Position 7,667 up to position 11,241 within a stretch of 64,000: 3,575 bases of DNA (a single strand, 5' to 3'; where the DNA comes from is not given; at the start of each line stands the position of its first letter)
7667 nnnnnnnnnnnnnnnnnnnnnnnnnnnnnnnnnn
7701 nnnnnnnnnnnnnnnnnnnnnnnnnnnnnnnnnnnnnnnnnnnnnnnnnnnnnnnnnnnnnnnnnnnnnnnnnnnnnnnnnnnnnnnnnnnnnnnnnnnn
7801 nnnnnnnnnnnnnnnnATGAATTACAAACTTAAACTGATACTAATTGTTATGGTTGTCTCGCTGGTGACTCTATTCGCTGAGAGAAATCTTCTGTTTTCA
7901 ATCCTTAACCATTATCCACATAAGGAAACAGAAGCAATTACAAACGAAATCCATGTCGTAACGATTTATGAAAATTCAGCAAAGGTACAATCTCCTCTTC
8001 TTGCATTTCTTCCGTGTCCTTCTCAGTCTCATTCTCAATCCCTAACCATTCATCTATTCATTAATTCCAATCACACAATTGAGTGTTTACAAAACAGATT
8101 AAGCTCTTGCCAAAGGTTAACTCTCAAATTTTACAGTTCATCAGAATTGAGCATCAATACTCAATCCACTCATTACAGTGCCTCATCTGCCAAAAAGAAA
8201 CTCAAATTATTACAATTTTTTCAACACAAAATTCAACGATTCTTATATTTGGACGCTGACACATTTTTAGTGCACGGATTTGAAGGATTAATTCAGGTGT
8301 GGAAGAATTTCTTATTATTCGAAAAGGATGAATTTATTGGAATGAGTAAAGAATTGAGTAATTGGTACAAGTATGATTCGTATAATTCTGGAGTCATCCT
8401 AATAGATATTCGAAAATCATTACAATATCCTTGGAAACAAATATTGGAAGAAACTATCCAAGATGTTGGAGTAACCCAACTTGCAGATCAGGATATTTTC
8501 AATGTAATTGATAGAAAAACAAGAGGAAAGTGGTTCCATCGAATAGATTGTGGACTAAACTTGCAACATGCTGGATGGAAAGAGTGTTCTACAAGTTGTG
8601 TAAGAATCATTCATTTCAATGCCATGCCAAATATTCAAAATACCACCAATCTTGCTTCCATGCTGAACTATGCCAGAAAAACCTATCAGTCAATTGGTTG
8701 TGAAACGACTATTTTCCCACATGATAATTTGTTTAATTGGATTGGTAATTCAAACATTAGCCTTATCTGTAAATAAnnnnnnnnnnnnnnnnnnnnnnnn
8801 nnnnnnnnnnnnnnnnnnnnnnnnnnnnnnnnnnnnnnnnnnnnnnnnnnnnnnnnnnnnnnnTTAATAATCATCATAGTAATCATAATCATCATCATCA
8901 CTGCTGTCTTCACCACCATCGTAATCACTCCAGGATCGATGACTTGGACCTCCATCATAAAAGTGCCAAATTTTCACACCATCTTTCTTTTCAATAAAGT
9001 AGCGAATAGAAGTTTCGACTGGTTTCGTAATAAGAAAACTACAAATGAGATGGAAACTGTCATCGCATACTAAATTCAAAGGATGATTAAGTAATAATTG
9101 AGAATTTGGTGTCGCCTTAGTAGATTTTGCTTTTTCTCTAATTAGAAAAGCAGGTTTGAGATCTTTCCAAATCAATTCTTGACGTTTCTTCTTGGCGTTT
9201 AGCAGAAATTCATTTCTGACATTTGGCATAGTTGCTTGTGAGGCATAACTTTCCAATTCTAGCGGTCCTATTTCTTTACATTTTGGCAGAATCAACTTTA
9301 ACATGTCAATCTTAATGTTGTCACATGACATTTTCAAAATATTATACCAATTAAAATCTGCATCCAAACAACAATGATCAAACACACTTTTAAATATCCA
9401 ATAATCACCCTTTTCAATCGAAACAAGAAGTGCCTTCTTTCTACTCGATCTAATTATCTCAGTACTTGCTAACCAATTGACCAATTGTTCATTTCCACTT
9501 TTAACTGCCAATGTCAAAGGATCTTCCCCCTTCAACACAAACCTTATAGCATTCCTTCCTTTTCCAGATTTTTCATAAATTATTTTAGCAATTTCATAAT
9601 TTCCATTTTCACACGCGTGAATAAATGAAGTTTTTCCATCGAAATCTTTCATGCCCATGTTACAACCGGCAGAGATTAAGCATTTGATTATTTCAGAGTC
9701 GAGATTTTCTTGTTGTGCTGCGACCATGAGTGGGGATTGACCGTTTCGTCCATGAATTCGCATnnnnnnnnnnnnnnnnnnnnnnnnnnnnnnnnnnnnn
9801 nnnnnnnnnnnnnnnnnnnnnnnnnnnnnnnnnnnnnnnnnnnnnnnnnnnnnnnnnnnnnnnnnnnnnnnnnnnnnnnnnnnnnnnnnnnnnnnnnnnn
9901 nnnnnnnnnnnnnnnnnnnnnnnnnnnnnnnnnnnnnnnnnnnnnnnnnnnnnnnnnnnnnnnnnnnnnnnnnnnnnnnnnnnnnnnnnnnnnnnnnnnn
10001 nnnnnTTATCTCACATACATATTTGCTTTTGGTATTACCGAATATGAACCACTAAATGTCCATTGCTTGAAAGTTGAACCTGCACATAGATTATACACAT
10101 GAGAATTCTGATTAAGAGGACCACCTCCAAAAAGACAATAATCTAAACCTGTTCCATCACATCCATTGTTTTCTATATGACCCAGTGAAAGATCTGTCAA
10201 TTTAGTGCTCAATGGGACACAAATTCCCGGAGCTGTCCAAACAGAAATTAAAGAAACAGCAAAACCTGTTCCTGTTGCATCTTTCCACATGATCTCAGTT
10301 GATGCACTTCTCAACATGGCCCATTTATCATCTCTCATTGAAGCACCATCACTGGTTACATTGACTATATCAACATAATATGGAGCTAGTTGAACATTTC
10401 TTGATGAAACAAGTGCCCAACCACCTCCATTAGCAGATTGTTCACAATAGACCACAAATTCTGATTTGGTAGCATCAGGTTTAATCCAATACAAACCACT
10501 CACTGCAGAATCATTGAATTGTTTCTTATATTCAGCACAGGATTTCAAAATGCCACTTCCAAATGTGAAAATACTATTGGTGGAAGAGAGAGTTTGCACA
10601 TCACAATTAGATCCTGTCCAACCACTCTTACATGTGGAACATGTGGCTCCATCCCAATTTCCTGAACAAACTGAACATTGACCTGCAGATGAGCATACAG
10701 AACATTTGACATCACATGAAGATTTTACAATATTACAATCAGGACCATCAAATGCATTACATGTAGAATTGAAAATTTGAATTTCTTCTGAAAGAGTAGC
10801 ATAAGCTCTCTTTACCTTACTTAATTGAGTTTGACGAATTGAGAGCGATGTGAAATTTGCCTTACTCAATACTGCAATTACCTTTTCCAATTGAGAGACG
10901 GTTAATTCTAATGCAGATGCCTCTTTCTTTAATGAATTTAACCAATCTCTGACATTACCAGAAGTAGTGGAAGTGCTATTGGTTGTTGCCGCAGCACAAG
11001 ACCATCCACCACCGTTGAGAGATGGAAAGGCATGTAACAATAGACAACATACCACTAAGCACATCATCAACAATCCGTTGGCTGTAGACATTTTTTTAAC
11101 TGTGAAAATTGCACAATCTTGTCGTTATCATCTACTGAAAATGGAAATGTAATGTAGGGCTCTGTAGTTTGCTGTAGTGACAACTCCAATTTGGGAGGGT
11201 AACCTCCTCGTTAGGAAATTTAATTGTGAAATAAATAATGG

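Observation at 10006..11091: Fibrinogen-related domain protein in a unicellular, protist-like genome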

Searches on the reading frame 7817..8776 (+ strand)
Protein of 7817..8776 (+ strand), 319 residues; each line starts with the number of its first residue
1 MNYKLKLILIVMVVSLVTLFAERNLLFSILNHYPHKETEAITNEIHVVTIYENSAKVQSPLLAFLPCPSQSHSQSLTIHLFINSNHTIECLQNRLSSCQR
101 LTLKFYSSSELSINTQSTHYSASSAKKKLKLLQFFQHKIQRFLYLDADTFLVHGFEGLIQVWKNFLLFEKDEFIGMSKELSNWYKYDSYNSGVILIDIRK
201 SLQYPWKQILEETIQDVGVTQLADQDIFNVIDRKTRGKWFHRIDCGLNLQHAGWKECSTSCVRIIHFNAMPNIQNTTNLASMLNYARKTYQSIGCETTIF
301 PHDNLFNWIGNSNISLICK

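Call 17: search_protein_families(library=pfam, proteins=[window:7817-8776:+], max_evalue=0.001)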
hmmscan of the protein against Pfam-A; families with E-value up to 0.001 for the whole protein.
window:7817-8776:+ (319 aa): 1 family
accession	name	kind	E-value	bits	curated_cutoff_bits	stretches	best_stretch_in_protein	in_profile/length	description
PF01501.26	Glyco_transf_8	-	4.6e-06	26.8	24.3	1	69-269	35-244/253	Glycosyl transferase family 8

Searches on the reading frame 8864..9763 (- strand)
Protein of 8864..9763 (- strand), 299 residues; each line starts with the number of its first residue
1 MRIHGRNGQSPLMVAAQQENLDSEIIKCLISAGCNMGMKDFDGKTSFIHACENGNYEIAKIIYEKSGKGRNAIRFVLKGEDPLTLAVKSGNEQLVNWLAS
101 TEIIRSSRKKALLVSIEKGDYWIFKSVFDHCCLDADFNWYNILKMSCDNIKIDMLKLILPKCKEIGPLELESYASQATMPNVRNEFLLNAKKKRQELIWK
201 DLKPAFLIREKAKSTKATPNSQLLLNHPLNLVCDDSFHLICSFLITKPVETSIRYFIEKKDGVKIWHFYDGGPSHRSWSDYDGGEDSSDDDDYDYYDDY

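Call 3: search_protein_families(library=pfam, proteins=[window:8864-9763:-], max_evalue=1)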
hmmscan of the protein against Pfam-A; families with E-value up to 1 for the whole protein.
window:8864-9763:- (299 aa): 6 families
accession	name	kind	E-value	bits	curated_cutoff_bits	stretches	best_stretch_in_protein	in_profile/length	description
PF12796.13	Ank_2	-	1.9e-16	60.8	27.3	3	6-65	27-82/90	Ankyrin repeats (3 copies)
PF13606.12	Ank_3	-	1.2e-11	44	22.3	2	7-34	1-26/30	Ankyrin repeat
PF00023.36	Ank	-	3.6e-10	40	21.1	1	7-40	1-32/33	Ankyrin repeat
PF13857.12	Ank_5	-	3.2e-06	27.8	27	2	6-50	14-56/56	Ankyrin repeats (many copies)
PF13637.12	Ank_4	-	1.7e-05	25.4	22.7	2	49-98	3-49/50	Ankyrin repeats (many copies)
PF23745.1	ANK_LRRK2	-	0.0025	18.1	27.5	1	88-136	73-121/130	LRRK2 ANK repeat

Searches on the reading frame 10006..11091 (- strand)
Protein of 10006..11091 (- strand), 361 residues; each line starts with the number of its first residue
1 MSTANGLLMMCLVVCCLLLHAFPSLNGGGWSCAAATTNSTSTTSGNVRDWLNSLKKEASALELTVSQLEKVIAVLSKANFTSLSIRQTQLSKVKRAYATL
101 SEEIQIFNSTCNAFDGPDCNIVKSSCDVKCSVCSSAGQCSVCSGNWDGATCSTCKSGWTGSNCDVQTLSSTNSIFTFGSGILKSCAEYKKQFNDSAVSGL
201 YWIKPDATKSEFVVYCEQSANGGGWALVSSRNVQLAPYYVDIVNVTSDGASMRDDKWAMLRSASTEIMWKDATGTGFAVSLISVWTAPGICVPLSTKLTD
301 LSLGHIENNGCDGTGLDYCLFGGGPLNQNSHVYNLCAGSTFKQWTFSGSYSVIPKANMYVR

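Call 3: search_protein_families(library=pfam, proteins=[window:10006-11091:-], max_evalue=1)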
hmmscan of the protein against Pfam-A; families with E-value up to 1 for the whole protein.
window:10006-11091:- (361 aa): 5 families
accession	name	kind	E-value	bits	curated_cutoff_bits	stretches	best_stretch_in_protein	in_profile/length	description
PF00147.23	Fibrinogen_C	-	4.3e-06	27.1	22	1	183-231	3-49/221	Fibrinogen beta and gamma chains, C-terminal globular domain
PF06252.17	GemA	-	0.032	15.6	27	1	48-90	7-49/119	Bacteriophage Mu, GemA protein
PF23106.1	EGF_Teneurin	-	0.09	13.3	24.3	0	133-165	5-29/30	Teneurin-like EGF domain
PF19491.4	DUF6026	-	0.26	11.7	26.6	1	48-74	19-45/51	Family of unknown function (DUF6026)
PF24973.1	EGF_LMN_ATRN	-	0.88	10.2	27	0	131-161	7-37/44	Laminin/attractin EGF domain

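Call 4: search_solved_structures(query=window:10006-11091:-, max_evalue=1, show_alignments=2)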
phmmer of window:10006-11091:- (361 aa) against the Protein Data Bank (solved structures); distinct sequences matched with E-value up to 1: 61 (the best 60 are shown).
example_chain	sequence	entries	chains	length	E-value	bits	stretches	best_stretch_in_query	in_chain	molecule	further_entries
9q35_A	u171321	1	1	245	7e-05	25.2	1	182-232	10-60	Fibrinogen-like protein 1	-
7tz2_A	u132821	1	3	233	0.00013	24.3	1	184-232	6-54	Fibrinogen-like protein 1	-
1m1j_C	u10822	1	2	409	0.00019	23.7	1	196-231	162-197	Fibrinogen gamma chain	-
1ei3_C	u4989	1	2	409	0.00019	23.7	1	196-231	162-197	FIBRINOGEN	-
1lwu_C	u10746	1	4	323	0.00039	22.7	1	193-233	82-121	Fibrinogen gamma chain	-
1n73_C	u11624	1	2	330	0.00042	22.6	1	193-233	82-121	Fibrin gamma chain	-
3fib_A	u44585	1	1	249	0.00046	22.5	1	196-231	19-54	FIBRINOGEN GAMMA CHAIN RESIDUES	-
1deq_C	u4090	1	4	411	0.00052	22.3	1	196-231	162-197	FIBRINOGEN (GAMMA CHAIN)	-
1fib_A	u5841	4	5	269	0.00053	22.3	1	196-231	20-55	GAMMA-FIBRINOGEN CARBOXYL TERMINAL FRAGMENT | GAMMA FIBRINOGEN | FIBRINOGEN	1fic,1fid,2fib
9khb_A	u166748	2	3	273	0.00053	22.3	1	195-231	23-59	Isoform Gamma-A of Fibrinogen gamma chain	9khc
3bvh_C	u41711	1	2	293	0.00058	22.2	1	195-231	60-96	Fibrinogen gamma chain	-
2oyh_C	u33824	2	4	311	0.00063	22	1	195-231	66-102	Fibrinogen gamma chain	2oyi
1lt9_C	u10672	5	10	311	0.00065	22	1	195-231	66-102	Fibrinogen gamma chain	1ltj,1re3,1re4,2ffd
1rf0_C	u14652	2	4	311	0.00065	22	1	195-231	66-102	Fibrinogen gamma chain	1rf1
3hus_C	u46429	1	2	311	0.00065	22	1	195-231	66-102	Fibrinogen gamma chain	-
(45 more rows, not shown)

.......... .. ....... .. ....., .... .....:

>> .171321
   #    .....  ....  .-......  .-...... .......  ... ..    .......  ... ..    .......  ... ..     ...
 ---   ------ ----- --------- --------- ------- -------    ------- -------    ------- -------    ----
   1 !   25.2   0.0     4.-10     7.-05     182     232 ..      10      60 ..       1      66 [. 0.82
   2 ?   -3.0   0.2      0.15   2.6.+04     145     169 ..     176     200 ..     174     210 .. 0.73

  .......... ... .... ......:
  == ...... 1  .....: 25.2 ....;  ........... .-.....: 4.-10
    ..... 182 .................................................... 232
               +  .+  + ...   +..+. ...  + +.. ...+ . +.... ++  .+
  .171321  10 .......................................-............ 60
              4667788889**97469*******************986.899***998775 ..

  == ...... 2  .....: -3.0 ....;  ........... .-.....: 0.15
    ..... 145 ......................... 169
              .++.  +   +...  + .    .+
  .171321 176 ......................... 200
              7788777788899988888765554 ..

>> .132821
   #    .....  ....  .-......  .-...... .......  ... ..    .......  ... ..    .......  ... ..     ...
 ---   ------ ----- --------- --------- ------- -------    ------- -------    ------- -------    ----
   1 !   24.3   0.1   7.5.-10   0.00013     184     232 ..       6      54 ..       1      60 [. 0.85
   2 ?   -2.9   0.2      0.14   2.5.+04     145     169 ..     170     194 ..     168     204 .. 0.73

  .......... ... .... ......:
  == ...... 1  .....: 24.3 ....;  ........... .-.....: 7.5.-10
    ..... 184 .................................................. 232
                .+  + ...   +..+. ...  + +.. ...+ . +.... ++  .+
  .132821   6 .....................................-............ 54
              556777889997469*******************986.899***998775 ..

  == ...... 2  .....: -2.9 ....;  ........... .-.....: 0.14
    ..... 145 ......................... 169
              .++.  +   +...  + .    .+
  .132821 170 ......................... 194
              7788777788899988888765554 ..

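Call 8: find_homologous_proteins(query=window:10006-11091:-, max_evalue=0.001)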
Query window:10006-11091:- (361 aa): 4 proteins with E <= 0.001 among 2167 candidates.
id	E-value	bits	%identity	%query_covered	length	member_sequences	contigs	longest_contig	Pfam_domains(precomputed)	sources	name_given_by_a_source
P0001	4.7e-241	817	100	100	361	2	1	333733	PF00147.24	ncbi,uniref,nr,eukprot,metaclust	ncbi:predicted protein [Naegleria gruberi]|uniref:Predicted protein n=1 Tax=Naegleria gruberi TaxID=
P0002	1.1e-48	184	39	25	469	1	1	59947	PF25024.1,PF23301.2,PF07534.23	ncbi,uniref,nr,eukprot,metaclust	ncbi:predicted protein [Naegleria gruberi]|uniref:Predicted protein n=1 Tax=Naegleria gruberi TaxID=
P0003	2.7e-47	180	34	100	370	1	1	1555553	PF00147.24,PF25024.1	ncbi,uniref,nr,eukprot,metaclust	ncbi:predicted protein [Naegleria gruberi]|uniref:Predicted protein n=1 Tax=Naegleria gruberi TaxID=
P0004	4.7e-37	146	39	55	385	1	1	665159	PF07534.23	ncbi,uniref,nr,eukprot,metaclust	ncbi:predicted protein [Naegleria gruberi]|uniref:Predicted protein n=1 Tax=Naegleria gruberi TaxID=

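Call 10: search_protein_families(library=pfam, proteins=[P0002, P0003, P0004], max_evalue=0.1)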
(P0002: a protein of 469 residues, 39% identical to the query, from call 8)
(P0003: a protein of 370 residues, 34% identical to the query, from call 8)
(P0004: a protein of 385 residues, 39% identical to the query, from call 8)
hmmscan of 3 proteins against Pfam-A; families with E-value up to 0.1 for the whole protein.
P0002 (469 aa): 2 families
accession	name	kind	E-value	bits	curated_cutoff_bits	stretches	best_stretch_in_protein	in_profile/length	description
PF07534.22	TLD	-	1.1e-11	45.4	24.5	1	292-469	5-169/170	TLDc domain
PF25024.1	EGF_TEN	-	2.3e-07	31.1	65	1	170-221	178-230/234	Teneurin EGF domain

P0003 (370 aa): 3 families
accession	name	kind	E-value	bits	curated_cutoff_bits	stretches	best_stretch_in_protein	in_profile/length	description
PF25024.1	EGF_TEN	-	7.3e-06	26.2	65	1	97-163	18-79/234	Teneurin EGF domain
PF00147.23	Fibrinogen_C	-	2.2e-05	24.9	22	1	187-233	3-50/221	Fibrinogen beta and gamma chains, C-terminal globular domain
PF23106.1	EGF_Teneurin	-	7.5e-05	23.1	24.3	1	107-137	3-29/30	Teneurin-like EGF domain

P0004 (385 aa): 2 families
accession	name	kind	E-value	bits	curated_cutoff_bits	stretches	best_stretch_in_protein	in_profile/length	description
PF07534.22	TLD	-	1.2e-27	97.4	24.5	1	198-384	4-168/170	TLDc domain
PF25024.1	EGF_TEN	-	0.0016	18.5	65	1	115-184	146-220/234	Teneurin EGF domain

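Call 21: predict_structure(protein=window:10009-11091:-)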
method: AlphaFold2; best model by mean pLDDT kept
length: 361 residues; sequences in the alignment: 1
mean_pLDDT: 37.1   pTM: 0.24
mean pLDDT of the five models: 37.1, 36.6, 32.5, 30.7, 27.6
residues with pLDDT >= 90: 0; 70-90: 1; 50-70: 40; < 50: 320
segments of 3 or more residues with pLDDT < 50: 1-21, 23-49, 51-55, 106-361
pLDDT, mean of each block of 10 residues (from residue 1): 38 46 41 32 41 48 56 59 59 56 50 36 32 38 40 40 28 28 34 35 31 34 32 29 29 25 31 31 29 34 33 38 34 36 33 25 25
secondary structure, 60 per line:
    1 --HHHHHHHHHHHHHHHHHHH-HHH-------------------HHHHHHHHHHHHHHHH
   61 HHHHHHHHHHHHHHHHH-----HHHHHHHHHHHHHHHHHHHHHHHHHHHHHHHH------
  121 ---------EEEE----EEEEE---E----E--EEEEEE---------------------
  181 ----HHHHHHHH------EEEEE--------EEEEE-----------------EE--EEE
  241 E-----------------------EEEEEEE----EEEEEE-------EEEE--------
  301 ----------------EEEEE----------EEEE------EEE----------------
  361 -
elements in order: H3-21 H45-77 H83-114 E130-133 E138-142 E154-159 H185-192 E199-203 E212-216 E238-241 E265-271 E276-281 E289-292 E317-321 E332-335 E342-344

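Call 23: search_protein_families(library=ncbifam, proteins=[window:10006-11091:-, P0003], max_evalue=0.01)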
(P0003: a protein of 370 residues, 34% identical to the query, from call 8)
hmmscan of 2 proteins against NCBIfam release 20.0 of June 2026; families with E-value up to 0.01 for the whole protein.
window:10006-11091:- (361 aa): 1 family
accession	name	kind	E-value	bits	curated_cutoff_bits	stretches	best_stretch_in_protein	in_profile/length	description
NF040941.1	GGGWT_bact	domain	7.3e-13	48.3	30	1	184-228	1-46/46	fibrinogen-like YCDxxxxGGGW domain-containing protein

P0003 (370 aa): 1 family
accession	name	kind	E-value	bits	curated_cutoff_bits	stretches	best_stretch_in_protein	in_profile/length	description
NF040941.1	GGGWT_bact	domain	6.1e-10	39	30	1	188-229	1-46/46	fibrinogen-like YCDxxxxGGGW domain-containing protein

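Call 59: find_encoding_contigs(protein=P0001, flank=6000, max_places=3)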
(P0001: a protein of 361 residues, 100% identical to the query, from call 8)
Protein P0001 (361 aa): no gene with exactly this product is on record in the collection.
